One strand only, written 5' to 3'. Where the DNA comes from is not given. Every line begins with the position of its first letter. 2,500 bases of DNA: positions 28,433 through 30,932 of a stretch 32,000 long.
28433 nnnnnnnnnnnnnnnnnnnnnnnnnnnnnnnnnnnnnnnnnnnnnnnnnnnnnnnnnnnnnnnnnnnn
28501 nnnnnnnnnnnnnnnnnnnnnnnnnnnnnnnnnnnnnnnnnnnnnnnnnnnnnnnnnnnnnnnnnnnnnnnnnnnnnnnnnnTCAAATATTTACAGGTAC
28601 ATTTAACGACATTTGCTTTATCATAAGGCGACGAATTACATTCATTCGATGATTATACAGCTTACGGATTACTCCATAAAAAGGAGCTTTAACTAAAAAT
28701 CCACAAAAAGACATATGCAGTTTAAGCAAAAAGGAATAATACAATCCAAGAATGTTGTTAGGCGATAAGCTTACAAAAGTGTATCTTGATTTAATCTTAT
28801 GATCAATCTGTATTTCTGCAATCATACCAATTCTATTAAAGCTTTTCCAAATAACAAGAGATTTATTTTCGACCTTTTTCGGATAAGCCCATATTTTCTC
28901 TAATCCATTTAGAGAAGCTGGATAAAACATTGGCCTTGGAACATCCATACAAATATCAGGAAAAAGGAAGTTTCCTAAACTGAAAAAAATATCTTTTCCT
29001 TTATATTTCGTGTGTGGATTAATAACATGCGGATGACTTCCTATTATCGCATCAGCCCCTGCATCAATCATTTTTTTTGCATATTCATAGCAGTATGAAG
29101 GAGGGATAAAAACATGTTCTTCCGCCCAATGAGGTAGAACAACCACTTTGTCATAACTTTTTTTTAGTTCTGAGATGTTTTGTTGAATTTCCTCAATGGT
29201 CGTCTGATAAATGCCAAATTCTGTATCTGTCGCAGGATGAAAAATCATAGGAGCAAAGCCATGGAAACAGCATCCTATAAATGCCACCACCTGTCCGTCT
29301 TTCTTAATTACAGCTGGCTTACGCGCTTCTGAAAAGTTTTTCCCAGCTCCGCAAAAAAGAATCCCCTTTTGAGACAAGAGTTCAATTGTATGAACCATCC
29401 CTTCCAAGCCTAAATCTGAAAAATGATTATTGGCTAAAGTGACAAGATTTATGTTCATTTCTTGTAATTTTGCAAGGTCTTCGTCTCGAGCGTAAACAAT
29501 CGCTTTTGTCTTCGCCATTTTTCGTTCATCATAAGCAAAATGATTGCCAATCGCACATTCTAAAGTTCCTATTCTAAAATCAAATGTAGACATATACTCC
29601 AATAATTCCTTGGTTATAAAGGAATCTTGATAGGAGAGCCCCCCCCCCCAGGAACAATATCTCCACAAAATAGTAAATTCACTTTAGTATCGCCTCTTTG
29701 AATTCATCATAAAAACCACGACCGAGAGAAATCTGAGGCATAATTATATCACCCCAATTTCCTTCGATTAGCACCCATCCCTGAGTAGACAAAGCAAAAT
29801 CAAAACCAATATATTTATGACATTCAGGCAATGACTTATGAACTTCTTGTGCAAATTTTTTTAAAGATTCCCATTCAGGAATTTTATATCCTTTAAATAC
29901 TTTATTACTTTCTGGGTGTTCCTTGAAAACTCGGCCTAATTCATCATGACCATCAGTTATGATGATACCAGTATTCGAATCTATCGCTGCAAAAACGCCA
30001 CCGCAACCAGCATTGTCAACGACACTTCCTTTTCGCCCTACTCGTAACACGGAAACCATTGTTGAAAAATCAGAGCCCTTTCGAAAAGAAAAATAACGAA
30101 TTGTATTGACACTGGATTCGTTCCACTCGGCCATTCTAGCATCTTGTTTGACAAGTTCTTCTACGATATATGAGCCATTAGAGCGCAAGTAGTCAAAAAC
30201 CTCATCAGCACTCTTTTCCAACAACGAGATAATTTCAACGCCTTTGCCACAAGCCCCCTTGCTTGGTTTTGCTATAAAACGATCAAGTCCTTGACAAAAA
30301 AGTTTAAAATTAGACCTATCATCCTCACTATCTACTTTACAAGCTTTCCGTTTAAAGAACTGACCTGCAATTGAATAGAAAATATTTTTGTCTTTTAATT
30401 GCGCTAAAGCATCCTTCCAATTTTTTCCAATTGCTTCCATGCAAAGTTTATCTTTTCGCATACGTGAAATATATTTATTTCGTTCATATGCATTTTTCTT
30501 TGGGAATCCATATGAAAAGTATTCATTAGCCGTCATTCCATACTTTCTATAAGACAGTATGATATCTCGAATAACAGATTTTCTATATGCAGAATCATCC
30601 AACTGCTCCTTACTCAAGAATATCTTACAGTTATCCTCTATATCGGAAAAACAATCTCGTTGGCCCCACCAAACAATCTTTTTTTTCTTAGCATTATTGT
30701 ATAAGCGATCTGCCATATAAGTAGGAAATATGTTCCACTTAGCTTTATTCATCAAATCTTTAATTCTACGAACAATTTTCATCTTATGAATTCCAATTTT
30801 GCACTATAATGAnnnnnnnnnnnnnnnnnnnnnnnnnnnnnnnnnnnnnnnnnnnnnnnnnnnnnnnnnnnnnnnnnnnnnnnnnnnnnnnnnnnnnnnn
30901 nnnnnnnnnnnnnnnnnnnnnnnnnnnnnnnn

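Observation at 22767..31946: Nine-gene convergent operon links organic-acid enzymes to ATP-grasp, CapA and O-acyltransferases inside a glycan locus (candidate undescribed glycan-decoration pathway)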

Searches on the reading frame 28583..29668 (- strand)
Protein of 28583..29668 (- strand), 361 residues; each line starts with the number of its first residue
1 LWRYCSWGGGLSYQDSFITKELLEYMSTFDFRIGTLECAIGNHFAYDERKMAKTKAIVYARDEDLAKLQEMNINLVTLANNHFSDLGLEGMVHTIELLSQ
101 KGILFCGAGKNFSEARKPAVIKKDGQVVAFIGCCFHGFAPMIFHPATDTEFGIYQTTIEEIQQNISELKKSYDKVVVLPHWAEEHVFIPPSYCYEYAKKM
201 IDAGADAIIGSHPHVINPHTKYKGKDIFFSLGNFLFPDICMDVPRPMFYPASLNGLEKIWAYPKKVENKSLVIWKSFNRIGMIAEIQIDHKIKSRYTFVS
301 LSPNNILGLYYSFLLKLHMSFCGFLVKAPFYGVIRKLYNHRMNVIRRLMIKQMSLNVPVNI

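Call 4: search_protein_families(library=pfam, proteins=[window:28583-29668:-], max_evalue=0.01)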
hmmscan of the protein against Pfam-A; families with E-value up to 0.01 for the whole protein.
window:28583-29668:- (361 aa): 2 families
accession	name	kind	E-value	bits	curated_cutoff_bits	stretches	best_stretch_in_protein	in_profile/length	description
PF09587.15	PGA_cap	-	1.4e-52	179.2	27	1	17-237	27-254/255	Bacterial capsule synthesis protein PGA_cap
PF25509.1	DUF7916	-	3.8e-05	23.3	27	0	155-214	143-202/296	Domain of unknown function (DUF7916)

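Call 5: search_protein_families(library=ncbifam, proteins=[window:28583-29668:-], max_evalue=0.01)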
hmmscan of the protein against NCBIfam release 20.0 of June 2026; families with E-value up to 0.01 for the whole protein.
window:28583-29668:- (361 aa): 1 family
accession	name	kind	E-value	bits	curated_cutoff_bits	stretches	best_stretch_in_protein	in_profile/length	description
NF038314.1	epimerase_MslH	equivalog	3.2e-25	88.4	700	2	21-134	28-140/439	lasso peptide C-terminal Trp epimerase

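Call 29: search_solved_structures(query=window:28583-29668:-, max_evalue=0.1)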
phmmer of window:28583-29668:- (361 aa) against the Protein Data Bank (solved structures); distinct sequences matched with E-value up to 0.1: 3.
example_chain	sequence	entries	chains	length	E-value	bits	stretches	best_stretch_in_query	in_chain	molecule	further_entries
8gqb_A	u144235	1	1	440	5.3e-17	64.8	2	64-134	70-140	Poly-gamma-glutamate synthesis protein (Capsule biosynthesis protein)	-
8gq9_A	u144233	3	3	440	5.4e-17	64.8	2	65-134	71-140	Poly-gamma-glutamate synthesis protein (Capsule biosynthesis protein)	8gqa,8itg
8ith_A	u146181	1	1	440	5.1e-16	61.6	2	65-134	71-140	Poly-gamma-glutamate synthesis protein (Capsule biosynthesis protein)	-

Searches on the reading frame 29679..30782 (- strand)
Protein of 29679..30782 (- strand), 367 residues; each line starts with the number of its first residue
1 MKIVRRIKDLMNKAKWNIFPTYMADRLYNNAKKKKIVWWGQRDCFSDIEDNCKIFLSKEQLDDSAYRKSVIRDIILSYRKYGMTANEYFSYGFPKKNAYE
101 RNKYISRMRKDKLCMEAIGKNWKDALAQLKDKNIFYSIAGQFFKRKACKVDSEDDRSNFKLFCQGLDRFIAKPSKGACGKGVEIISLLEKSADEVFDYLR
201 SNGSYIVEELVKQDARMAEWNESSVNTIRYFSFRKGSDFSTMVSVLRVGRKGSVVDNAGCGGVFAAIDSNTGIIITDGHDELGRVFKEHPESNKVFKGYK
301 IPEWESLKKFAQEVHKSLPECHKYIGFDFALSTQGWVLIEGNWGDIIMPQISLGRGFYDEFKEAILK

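Call 4: search_protein_families(library=pfam, proteins=[window:29679-30782:-], max_evalue=0.01)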
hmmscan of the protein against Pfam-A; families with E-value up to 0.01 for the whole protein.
window:29679-30782:- (367 aa): 1 family
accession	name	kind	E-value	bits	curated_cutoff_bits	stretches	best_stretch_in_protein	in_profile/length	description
PF14397.11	ATPgrasp_ST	-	3.5e-44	151.5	31.4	1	122-362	12-274/278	Sugar-transfer associated ATP-grasp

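Call 5: search_protein_families(library=ncbifam, proteins=[window:29679-30782:-], max_evalue=0.01)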
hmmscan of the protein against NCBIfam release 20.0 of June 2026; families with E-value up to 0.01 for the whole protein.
window:29679-30782:- (367 aa): 1 family
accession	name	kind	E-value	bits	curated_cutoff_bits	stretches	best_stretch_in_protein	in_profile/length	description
TIGR02291.1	rimK_rel_E_lig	hypoth_equivalog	1.6e-09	37.2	314.2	1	204-363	135-288/317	alpha-L-glutamate ligase-like protein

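Call 28: search_solved_structures(query=window:29679-30782:-, max_evalue=0.1)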
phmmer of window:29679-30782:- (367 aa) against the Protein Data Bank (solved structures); distinct sequences matched with E-value up to 0.1: 1.
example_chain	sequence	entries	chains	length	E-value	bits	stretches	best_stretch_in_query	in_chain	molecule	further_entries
6vyd_A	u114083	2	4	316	0.099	15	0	101-139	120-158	Terpenoid cyclase FgGS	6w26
